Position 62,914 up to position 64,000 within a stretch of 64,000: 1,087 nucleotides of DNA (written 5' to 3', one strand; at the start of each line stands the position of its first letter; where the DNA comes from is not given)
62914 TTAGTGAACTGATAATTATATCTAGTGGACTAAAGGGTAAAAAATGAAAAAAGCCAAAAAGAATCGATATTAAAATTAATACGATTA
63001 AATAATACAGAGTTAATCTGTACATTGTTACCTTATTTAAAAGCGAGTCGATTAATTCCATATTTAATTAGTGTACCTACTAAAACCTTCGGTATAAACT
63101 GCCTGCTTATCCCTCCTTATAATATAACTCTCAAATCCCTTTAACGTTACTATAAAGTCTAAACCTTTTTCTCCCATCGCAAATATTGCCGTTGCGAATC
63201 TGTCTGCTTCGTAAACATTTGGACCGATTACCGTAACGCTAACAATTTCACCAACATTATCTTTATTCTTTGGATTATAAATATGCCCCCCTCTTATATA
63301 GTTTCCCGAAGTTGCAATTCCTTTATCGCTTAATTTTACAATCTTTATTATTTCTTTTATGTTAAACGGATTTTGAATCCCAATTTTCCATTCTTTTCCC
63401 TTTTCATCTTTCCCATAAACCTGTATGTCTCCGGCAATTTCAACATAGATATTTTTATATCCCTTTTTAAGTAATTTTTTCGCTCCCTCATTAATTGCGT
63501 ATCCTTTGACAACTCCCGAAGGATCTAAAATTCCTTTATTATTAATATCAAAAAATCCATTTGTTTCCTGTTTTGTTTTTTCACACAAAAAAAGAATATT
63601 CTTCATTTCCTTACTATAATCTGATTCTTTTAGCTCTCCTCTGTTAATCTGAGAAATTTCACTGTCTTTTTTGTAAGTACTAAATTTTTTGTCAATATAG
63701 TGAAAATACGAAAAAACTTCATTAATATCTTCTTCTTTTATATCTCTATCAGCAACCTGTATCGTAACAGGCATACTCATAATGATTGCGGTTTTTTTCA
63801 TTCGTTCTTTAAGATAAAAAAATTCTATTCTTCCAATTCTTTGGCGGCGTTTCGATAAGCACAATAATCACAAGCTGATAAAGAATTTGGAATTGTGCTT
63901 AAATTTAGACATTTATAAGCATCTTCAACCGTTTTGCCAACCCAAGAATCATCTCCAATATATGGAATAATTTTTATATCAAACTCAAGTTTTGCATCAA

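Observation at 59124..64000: Compact flavin-based transmembrane electron-transfer module (ApbE, RnfD-like::FNR fusion, extracytoplasmic FMN-binding protein) next to an ECF sigma/anti-sigma pair and a CDF metal exporter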

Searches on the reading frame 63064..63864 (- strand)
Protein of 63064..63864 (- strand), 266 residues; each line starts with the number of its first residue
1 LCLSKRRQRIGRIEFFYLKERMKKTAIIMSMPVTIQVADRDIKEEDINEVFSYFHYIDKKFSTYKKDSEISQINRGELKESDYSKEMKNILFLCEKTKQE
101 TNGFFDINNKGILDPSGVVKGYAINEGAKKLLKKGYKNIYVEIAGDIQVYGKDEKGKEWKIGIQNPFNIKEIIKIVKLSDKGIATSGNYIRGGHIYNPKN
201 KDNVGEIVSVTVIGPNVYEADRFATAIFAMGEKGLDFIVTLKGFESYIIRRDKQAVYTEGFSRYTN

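Call 3: search_protein_families(library=pfam, proteins=[window:63064-63864:-], max_evalue=0.01)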
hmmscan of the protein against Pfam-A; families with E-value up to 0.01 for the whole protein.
window:63064-63864:- (266 aa): 1 family
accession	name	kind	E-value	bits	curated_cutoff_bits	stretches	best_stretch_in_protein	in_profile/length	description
PF02424.20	ApbE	-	4.9e-43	148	25.6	2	113-245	126-263/266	ApbE family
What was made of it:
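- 63064..63801 (-): ApbE-type FAD:protein FMN transferase. It is a short form of 245 aa with no signal peptide, lipobox or TM segment. The ORF could extend to a TTG at 63864. Pfam ApbE 4.9e-43 (call 3).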

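Call 35: search_solved_structures(query=window:63067-63801:-, max_evalue=0.001, show_alignments=3)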
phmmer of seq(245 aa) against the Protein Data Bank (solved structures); distinct sequences matched with E-value up to 0.001: 12.
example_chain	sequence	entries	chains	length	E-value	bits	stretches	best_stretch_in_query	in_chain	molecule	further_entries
5mgy_H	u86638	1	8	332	8.4e-16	61.5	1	92-237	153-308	FAD:protein FMN transferase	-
6nxi_A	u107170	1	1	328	1.8e-15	60.4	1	92-212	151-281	FAD:protein FMN transferase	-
4xgw_A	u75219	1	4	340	2.6e-15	59.9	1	92-233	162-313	FAD:protein FMN transferase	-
2o18_A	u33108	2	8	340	9.3e-15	58.1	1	92-233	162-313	Thiamine biosynthesis lipoprotein apbE | FAD:protein FMN transferase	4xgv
6nxj_A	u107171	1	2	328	2.9e-14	56.5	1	92-212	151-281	FAD:protein FMN transferase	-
3pnd_A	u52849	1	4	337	1.2e-13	54.4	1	92-233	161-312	Thiamine biosynthesis lipoprotein ApbE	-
4xgx_A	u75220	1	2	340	1.6e-13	54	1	92-233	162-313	FAD:protein FMN transferase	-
7esa_A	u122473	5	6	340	1e-12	51.4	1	92-240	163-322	FAD:protein FMN transferase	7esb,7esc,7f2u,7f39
1vrm_A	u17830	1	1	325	1e-08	38.3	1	66-213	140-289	hypothetical protein TM1553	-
4xdt_A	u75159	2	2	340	0.00033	23.5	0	95-235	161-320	FAD:protein FMN transferase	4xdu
4ifu_A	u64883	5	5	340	0.00078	22.3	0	95-235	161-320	FAD:protein FMN transferase | Thiamine biosynthesis lipoprotein ApbE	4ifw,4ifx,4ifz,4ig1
7mgt_A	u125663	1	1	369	0.00095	22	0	95-235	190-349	FAD:protein FMN transferase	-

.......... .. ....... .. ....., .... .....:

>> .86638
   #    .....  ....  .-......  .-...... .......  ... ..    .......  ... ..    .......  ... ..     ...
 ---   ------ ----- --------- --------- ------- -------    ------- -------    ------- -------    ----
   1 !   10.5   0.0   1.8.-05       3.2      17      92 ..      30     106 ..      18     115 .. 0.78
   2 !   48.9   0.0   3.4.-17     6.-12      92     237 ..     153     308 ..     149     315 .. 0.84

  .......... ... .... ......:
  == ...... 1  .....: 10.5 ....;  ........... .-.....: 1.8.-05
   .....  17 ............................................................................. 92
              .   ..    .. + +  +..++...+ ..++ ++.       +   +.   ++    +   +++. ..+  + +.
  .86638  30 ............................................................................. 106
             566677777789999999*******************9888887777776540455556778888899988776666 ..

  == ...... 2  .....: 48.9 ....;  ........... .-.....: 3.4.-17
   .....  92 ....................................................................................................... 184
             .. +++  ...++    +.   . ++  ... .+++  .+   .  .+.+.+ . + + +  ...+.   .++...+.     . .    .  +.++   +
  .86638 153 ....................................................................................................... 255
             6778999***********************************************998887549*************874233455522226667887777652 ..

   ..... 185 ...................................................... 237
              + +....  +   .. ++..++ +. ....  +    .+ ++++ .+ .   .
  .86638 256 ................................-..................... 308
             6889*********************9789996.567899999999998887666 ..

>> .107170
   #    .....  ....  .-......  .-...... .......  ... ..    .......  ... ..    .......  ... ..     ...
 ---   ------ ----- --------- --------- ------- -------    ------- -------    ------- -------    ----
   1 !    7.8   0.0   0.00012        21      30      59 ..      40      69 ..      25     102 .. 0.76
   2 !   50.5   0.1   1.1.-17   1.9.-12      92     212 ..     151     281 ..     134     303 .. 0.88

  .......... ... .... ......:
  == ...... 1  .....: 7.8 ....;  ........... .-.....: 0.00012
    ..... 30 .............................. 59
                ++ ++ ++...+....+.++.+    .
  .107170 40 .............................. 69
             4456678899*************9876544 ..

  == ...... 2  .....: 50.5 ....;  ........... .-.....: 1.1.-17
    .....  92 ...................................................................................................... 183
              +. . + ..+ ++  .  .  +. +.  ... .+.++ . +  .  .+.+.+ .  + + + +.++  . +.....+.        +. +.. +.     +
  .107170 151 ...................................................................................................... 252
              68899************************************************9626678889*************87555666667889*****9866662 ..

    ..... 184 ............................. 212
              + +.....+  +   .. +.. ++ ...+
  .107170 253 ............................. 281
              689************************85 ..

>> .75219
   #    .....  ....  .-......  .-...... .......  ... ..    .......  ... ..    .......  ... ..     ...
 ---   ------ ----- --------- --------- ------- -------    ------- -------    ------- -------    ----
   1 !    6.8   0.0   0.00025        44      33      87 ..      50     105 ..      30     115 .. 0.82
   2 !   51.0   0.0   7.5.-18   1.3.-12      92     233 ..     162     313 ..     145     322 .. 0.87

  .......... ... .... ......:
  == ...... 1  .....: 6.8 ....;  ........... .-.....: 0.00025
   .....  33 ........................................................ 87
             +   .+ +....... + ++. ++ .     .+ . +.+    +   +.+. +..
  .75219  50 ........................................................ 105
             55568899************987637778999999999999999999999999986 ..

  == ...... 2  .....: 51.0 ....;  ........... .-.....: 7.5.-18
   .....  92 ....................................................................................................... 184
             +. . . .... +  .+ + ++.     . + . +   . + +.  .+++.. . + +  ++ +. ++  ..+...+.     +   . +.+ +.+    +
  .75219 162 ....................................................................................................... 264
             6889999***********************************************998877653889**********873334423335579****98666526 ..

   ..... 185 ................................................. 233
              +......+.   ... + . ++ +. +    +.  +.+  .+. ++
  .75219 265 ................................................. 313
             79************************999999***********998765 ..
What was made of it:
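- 63064..63801 (-): It aligns to solved ApbEs and keeps the ATSGNY and GGHIYNP motifs, but lacks about 46 residues of the canonical enzyme (call 35).
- On ApbE FAD:protein FMN transferase: ATSGNY...GGHIYNP aligns to ATSGDY...SHIIDP of solved ApbEs (call 35).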
